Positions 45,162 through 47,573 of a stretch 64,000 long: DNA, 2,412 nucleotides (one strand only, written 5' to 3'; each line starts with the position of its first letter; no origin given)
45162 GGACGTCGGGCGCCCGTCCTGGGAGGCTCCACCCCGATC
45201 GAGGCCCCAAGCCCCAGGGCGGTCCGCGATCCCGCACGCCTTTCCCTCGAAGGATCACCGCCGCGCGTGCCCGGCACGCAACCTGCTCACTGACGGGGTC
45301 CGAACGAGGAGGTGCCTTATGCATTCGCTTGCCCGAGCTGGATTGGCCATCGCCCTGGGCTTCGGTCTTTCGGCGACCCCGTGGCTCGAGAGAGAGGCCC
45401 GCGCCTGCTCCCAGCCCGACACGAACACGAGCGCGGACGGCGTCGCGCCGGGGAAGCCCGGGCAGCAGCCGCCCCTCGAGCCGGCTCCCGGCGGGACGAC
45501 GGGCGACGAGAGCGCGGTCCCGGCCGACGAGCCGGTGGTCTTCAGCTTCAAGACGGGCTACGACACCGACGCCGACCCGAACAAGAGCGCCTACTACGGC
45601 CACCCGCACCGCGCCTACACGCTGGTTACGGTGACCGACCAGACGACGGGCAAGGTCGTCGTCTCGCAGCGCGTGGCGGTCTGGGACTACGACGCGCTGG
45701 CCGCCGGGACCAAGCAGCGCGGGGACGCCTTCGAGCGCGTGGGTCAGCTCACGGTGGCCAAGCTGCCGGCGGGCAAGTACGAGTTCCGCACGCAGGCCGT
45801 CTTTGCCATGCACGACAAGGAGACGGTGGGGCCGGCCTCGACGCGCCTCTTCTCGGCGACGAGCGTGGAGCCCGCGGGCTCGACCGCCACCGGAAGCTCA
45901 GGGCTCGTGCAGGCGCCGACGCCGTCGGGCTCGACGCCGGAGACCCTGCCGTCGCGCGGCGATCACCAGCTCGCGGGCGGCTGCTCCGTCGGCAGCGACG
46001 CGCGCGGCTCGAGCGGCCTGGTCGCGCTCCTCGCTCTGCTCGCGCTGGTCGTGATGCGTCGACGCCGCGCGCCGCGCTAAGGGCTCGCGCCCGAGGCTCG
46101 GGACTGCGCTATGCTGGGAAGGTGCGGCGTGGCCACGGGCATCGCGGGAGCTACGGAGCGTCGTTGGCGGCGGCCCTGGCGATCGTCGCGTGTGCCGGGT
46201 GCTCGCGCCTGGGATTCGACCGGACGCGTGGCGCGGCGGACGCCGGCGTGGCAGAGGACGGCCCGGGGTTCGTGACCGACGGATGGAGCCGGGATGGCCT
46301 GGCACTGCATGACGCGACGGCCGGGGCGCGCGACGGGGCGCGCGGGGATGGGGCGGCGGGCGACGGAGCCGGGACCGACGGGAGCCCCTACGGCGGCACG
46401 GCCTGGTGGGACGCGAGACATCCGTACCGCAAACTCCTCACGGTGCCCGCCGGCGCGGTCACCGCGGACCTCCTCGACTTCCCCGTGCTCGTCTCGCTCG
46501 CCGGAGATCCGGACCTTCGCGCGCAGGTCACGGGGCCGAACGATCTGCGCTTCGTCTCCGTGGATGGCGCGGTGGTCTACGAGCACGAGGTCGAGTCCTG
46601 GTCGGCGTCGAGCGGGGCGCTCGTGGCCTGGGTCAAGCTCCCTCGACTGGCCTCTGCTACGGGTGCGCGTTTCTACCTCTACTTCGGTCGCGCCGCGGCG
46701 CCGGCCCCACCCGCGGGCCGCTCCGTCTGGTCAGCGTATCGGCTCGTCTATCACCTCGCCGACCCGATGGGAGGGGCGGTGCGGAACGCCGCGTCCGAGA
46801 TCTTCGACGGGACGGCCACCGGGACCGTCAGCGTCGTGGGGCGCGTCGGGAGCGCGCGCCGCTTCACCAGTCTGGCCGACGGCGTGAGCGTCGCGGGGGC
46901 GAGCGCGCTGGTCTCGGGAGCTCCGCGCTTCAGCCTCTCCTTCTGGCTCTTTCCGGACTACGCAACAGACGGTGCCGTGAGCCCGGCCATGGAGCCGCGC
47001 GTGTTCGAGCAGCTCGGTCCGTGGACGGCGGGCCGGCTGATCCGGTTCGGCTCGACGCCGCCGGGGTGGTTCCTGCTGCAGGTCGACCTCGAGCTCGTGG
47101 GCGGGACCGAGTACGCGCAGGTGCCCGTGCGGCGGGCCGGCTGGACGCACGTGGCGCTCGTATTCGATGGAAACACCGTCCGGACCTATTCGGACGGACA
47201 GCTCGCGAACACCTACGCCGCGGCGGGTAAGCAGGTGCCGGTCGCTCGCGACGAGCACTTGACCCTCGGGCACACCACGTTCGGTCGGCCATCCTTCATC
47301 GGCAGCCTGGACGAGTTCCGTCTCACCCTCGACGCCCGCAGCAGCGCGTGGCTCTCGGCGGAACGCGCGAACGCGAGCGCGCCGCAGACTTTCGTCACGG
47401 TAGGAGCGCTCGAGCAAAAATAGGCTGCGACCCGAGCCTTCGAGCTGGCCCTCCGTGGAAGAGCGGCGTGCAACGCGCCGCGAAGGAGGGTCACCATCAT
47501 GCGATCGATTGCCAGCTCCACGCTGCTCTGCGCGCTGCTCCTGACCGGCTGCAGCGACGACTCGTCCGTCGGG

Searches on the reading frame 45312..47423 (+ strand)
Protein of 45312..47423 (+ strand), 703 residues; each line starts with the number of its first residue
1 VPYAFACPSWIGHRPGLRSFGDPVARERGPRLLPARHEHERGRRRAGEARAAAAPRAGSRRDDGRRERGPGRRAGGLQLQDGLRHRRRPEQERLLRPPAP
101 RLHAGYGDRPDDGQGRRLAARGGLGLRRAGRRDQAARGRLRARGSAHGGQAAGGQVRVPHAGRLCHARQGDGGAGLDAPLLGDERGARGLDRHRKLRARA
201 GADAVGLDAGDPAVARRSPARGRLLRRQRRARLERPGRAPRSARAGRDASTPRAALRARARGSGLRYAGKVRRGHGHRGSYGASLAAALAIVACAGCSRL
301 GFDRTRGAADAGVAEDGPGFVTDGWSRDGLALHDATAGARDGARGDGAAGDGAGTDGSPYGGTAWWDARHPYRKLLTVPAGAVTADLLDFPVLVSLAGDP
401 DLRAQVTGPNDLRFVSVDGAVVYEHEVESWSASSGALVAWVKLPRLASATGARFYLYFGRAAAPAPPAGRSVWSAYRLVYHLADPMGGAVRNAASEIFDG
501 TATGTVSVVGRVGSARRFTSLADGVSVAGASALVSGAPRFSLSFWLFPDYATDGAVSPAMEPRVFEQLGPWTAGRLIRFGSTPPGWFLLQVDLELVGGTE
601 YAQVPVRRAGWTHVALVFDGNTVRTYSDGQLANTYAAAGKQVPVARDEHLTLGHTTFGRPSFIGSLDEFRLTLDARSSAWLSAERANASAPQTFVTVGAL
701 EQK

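Call 13: search_protein_families(library=pfam, proteins=[window:45312-47423:+], max_evalue=0.001)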
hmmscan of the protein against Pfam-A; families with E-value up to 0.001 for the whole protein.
window:45312-47423:+ (703 aa): 2 families
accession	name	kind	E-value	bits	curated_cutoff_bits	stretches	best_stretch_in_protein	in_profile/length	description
PF13385.13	Laminin_G_3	-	1.3e-13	51.8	27.6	1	534-680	14-149/151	Concanavalin A-like lectin/glucanases superfamily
PF10102.14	DUF2341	-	1.3e-05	25.9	23.4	1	410-473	3-65/84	Domain of unknown function (DUF2341)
